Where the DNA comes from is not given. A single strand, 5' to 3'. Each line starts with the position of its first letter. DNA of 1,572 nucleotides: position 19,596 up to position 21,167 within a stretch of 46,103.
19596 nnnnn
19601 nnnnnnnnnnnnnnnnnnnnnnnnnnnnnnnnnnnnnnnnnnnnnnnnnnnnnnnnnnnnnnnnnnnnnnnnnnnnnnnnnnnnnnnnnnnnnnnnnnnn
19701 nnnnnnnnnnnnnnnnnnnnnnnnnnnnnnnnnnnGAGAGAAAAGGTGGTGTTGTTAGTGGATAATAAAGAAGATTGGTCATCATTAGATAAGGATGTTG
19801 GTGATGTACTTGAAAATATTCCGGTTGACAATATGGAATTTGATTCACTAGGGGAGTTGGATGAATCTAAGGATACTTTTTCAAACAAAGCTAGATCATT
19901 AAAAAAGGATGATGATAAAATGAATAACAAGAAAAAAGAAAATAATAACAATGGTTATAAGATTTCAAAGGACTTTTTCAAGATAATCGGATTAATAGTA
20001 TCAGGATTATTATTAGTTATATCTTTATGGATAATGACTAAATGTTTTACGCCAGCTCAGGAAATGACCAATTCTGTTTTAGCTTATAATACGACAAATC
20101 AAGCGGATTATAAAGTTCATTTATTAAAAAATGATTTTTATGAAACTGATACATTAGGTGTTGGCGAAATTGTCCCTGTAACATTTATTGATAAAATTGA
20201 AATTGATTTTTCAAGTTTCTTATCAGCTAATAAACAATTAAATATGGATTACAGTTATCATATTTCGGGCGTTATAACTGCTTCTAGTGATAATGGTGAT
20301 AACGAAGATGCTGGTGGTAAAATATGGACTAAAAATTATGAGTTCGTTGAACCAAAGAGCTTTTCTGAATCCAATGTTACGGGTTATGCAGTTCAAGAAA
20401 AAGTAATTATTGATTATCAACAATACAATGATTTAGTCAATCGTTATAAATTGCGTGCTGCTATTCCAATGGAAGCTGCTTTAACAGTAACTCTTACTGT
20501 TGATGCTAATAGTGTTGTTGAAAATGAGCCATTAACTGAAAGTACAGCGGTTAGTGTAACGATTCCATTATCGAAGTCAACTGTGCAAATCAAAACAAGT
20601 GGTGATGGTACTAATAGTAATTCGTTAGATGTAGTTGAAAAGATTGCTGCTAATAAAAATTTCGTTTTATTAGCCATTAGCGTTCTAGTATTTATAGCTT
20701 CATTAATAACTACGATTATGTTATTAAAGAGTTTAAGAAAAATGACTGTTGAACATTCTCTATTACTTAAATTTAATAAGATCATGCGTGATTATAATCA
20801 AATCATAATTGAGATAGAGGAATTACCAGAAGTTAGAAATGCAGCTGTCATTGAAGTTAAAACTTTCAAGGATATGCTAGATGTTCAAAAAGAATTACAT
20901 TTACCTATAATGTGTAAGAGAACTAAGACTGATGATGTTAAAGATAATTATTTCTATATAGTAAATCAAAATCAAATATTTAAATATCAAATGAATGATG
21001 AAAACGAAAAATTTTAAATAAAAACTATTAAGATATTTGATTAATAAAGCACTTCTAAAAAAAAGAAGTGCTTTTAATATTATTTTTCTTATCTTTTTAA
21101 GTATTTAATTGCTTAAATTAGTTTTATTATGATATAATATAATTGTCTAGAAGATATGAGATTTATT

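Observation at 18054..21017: Three-gene cassette: TasA-like subunit, SipW-type signal peptidase fused to an 8-TM domain, and a two-TM partner protein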

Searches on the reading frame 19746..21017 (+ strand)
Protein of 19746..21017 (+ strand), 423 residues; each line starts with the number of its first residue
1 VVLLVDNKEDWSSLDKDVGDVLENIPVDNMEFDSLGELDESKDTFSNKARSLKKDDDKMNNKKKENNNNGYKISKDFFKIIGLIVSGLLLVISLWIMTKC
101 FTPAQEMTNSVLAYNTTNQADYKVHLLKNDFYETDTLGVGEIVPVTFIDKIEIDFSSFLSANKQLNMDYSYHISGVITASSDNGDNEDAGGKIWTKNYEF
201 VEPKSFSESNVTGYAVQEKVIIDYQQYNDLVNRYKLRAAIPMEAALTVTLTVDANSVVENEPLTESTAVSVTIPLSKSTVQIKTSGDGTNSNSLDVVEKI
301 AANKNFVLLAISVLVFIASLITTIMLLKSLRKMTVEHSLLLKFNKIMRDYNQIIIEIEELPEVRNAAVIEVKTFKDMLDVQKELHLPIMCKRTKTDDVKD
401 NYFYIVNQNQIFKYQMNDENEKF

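Call 3: search_protein_families(library=pfam, proteins=[window:19746-21017:+], max_evalue=1)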
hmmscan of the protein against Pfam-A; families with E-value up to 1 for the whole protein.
window:19746-21017:+ (423 aa): 4 families
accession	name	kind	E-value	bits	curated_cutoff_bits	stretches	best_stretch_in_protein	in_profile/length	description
PF17231.7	DUF5305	-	9e-18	64.9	29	1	194-413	1-216/217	Family of unknown function (DUF5305)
PF20990.2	DUF2207_C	-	0.01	16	33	1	5-339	64-198/247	Predicted membrane protein (DUF2207) C-terminal domain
PF04420.19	CHD5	-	0.05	13.9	29.3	1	50-96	72-118/159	CHD5-like protein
PF24394.1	TMEM62_C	-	0.065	13.3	21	1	49-114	154-216/225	TMEM62 C-terminal domain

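Call 4: search_protein_families(library=ncbifam, proteins=[window:19746-21017:+], max_evalue=1)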
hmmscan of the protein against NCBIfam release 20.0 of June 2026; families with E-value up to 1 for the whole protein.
window:19746-21017:+ (423 aa): 1 family
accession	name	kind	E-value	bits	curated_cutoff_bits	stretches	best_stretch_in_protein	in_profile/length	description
NF040945.1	CCC_membrane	equivalog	0.056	13.8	65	1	55-107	36-90/99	CCC motif membrane protein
